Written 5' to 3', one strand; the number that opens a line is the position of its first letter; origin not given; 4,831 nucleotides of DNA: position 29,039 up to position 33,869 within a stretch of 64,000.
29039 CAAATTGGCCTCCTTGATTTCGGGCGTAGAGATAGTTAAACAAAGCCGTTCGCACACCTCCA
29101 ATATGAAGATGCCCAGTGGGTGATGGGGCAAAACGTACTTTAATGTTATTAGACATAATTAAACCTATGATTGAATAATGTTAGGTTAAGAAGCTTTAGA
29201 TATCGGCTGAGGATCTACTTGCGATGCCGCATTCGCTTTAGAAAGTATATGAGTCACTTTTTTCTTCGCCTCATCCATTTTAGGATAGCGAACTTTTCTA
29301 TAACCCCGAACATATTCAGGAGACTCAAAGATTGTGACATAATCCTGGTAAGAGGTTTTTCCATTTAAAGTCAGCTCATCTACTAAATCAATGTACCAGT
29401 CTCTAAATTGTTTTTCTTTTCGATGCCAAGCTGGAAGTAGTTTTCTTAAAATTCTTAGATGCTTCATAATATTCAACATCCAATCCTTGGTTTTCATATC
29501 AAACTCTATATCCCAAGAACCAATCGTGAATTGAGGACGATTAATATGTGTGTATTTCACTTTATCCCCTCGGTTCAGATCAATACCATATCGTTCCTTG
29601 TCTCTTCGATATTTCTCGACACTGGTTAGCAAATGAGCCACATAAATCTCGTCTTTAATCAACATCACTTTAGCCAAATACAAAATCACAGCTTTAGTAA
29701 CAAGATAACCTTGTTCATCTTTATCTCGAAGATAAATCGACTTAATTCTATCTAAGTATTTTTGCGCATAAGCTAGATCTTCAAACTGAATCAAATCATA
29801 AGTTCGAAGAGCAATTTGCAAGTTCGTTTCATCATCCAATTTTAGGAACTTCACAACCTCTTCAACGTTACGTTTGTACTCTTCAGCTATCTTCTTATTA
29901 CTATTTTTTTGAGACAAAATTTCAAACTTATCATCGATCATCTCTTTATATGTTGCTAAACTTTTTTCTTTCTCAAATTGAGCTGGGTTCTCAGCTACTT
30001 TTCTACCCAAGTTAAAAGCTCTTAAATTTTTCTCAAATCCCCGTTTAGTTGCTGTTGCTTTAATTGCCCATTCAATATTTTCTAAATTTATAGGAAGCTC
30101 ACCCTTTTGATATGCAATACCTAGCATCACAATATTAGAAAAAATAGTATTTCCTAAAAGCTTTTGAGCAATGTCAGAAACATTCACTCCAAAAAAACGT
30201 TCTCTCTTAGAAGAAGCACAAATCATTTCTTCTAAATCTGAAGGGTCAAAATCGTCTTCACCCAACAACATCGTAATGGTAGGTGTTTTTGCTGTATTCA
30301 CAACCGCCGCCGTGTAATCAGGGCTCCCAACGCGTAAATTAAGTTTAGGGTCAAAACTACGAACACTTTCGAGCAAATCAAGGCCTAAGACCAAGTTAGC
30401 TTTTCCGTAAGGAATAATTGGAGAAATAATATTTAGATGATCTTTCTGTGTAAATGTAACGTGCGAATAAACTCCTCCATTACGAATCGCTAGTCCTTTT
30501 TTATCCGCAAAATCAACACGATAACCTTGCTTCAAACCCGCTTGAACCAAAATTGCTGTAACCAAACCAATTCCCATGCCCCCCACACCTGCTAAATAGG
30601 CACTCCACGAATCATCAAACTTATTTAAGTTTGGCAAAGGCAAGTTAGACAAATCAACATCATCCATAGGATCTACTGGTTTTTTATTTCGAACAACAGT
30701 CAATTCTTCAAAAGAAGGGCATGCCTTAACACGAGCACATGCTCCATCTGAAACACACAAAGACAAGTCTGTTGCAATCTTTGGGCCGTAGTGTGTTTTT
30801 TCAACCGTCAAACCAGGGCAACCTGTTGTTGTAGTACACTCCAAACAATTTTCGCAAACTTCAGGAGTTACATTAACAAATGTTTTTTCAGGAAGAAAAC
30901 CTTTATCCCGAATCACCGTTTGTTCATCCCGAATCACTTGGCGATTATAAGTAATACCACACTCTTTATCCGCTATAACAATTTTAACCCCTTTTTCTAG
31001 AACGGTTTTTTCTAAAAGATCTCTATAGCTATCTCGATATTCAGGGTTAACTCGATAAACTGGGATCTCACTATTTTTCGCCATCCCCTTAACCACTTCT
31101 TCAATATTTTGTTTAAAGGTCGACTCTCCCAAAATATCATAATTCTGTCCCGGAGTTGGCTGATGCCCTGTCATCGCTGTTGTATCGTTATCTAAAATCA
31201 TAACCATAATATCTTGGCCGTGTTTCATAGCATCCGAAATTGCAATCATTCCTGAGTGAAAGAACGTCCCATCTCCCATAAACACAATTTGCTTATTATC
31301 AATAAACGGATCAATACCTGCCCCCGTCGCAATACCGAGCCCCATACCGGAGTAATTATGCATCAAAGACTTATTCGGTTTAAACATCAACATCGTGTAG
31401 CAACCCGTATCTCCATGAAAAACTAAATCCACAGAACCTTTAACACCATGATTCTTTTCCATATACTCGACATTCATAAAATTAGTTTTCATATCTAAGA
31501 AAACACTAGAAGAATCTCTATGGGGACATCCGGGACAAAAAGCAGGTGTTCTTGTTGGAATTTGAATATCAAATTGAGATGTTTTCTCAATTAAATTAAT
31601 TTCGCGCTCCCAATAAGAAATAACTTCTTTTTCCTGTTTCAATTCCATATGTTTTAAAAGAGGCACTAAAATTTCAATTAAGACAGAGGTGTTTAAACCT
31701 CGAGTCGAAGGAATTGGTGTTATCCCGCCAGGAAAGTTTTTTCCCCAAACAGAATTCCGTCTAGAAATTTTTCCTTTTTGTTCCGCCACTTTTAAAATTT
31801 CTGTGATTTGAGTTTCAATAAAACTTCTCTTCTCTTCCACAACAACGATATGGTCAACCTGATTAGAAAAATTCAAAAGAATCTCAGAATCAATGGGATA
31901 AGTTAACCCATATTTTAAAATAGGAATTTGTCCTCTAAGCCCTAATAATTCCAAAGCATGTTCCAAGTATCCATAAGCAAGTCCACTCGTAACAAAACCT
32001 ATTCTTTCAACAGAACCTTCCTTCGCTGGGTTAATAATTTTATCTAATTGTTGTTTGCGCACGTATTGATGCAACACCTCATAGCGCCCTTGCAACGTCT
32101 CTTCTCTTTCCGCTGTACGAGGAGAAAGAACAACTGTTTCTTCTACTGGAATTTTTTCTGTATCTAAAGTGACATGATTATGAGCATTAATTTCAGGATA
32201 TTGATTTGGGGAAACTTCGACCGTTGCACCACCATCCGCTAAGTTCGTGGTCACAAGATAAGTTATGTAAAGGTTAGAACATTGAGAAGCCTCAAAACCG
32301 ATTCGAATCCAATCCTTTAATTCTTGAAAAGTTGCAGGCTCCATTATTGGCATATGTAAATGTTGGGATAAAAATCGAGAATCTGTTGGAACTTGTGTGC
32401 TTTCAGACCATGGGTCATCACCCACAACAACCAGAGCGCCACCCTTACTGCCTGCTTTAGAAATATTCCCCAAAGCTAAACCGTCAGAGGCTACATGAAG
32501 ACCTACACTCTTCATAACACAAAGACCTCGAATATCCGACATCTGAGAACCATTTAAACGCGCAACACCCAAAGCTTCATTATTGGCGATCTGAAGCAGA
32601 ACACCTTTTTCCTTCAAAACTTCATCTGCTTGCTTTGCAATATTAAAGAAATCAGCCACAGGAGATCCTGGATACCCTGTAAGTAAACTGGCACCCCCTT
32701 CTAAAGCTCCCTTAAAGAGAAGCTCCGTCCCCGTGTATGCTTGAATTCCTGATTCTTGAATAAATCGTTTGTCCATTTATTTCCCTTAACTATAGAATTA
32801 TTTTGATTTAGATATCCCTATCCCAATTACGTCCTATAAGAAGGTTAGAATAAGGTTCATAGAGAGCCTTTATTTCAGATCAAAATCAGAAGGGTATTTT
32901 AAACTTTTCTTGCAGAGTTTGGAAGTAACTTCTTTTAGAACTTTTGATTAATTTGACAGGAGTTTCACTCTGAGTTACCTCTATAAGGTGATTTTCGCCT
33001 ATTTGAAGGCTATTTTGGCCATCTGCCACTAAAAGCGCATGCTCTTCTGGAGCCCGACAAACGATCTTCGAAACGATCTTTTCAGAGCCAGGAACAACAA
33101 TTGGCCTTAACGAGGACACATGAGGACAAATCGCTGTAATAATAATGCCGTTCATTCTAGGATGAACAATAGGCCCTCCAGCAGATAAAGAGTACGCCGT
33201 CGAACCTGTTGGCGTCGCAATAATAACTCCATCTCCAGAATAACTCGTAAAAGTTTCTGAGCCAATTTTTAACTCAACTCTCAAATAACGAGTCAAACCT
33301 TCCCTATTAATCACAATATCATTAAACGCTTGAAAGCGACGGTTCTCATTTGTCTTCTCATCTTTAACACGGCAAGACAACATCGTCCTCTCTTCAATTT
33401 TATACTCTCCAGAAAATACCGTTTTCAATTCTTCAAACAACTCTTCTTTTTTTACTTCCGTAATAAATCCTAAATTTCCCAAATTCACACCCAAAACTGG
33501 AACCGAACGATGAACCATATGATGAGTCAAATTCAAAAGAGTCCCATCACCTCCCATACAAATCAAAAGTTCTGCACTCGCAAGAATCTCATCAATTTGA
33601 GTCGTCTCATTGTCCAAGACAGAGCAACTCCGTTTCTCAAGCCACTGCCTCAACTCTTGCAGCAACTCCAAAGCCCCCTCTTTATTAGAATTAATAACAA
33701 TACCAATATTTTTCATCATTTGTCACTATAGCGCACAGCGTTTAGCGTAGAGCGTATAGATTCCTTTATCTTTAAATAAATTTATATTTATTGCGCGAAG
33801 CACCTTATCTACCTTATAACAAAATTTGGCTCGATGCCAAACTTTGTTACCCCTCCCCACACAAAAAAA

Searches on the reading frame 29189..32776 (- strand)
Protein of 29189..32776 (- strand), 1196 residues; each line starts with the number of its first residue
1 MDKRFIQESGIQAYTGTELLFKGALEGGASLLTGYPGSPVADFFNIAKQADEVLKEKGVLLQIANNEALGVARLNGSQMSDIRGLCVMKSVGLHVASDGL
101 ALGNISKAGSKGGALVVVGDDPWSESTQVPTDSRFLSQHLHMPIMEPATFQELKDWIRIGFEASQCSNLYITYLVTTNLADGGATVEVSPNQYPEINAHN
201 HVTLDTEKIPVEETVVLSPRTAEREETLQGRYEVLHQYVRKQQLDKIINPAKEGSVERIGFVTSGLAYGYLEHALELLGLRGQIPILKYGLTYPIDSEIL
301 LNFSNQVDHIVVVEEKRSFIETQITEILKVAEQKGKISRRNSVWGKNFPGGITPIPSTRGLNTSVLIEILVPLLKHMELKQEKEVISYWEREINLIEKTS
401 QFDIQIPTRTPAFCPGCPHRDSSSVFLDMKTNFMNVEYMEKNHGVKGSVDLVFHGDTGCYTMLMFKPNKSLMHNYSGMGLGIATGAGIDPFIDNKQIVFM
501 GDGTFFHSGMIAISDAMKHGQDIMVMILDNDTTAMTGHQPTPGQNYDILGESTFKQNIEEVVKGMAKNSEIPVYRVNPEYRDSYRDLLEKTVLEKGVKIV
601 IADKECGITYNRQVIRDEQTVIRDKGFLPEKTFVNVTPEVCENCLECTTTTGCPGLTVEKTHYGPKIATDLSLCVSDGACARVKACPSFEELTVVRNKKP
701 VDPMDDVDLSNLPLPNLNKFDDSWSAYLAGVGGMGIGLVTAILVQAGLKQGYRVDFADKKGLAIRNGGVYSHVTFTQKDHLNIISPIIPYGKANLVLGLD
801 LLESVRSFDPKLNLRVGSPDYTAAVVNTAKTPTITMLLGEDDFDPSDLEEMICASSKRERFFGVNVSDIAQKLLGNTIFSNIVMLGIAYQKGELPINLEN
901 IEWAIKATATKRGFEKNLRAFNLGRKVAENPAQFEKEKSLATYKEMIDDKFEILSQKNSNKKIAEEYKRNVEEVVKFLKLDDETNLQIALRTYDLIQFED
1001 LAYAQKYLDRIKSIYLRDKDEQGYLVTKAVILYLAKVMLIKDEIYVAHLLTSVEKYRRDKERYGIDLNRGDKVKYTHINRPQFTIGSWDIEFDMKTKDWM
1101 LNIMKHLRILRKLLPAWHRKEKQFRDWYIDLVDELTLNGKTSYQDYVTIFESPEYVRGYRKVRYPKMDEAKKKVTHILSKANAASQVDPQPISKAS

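Call 52: search_protein_families(library=pfam, proteins=[window:29189-32776:-])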
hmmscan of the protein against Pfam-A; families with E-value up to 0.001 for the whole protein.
window:29189-32776:- (1196 aa): 3 families
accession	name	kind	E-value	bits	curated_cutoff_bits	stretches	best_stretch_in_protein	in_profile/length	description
PF01558.24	POR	-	2.7e-20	73.7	27.4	1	732-925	1-172/173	Pyruvate ferredoxin/flavodoxin oxidoreductase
PF20169.3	DUF6537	-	1e-19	71.7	27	1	988-1174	5-201/203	Family of unknown function (DUF6537)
PF02775.26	TPP_enzyme_C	-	6.4e-16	58.9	21.9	1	456-598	1-147/151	Thiamine pyrophosphate enzyme, C-terminal TPP binding domain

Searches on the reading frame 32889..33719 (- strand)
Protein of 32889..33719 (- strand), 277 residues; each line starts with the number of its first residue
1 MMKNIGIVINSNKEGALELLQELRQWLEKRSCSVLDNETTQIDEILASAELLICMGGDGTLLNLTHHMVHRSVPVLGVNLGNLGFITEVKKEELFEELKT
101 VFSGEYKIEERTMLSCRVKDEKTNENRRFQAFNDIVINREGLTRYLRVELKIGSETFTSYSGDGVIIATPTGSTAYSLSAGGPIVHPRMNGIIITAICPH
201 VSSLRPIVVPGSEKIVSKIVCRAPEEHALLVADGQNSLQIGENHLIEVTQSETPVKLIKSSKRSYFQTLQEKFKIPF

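Call 52: search_protein_families(library=pfam, proteins=[window:32889-33719:-])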
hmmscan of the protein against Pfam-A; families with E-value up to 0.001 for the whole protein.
window:32889-33719:- (277 aa): 2 families
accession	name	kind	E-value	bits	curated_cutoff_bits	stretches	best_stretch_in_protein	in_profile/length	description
PF20143.4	NAD_kinase_C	-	2.2e-33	115.1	23.7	1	133-259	2-125/126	ATP-NAD kinase C-terminal domain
PF01513.26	NAD_kinase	-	1e-19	71.5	25.5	1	6-106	2-130/130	ATP-NAD kinase N-terminal domain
